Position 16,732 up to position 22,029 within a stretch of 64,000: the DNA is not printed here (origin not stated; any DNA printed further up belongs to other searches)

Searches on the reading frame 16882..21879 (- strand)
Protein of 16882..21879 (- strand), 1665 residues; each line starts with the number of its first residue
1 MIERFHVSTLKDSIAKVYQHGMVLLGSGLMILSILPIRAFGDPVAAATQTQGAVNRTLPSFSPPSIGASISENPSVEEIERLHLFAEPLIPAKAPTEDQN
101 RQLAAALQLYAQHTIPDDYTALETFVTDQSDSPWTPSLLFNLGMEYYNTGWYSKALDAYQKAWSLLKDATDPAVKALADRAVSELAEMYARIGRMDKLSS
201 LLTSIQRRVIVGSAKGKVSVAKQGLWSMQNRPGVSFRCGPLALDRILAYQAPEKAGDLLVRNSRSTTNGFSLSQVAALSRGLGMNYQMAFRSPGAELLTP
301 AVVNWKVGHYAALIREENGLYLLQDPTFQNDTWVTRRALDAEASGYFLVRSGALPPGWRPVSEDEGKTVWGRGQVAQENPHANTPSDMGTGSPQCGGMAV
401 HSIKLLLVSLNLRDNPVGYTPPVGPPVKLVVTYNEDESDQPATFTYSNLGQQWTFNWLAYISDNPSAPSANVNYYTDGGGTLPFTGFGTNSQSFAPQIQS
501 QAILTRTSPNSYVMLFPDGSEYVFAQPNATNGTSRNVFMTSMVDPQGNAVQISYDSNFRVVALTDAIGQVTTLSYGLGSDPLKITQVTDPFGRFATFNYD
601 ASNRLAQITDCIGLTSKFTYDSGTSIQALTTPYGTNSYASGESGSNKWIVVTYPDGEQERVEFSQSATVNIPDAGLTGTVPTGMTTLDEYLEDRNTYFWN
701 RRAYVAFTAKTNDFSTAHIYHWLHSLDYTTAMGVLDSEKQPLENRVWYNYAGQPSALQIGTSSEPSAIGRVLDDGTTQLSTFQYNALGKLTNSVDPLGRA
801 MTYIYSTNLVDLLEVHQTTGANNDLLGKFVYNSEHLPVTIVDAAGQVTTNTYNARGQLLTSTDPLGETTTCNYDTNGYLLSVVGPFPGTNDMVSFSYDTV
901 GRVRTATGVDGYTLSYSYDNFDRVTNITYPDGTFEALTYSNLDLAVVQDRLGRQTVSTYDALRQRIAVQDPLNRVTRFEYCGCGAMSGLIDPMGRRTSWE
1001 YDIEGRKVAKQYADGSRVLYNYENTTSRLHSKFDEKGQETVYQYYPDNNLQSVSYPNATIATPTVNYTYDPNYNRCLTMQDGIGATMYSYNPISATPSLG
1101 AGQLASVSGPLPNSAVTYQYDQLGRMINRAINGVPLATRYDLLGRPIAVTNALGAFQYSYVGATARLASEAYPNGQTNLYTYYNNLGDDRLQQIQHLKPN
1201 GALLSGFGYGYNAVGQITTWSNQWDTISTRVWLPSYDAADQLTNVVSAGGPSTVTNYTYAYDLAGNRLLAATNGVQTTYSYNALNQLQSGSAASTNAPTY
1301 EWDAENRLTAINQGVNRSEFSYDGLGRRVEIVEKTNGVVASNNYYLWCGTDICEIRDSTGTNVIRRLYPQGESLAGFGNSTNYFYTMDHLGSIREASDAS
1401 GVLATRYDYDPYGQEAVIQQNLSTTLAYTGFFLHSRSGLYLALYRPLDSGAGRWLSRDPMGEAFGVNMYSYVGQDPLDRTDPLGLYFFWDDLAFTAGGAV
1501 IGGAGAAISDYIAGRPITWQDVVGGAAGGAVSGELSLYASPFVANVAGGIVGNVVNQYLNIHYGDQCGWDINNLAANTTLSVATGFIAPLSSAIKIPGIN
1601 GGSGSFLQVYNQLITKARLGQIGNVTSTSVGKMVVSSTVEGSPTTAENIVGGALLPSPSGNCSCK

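Call 22: search_protein_families(library=pfam, proteins=[window:16882-21879:-], max_evalue=0.001)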
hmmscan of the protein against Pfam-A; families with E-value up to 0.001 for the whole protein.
window:16882-21879:- (1665 aa): 3 families
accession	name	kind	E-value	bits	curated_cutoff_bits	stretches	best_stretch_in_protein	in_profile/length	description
PF05593.20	RHS_repeat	-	9.2e-56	185.7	22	5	897-933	1-37/38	RHS Repeat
PF07719.23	TPR_2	-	0.00011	22.5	27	1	138-162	3-27/34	Tetratricopeptide repeat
PF03412.21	Peptidase_C39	-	0.00034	20.9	22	1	238-349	13-127/133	Peptidase C39 family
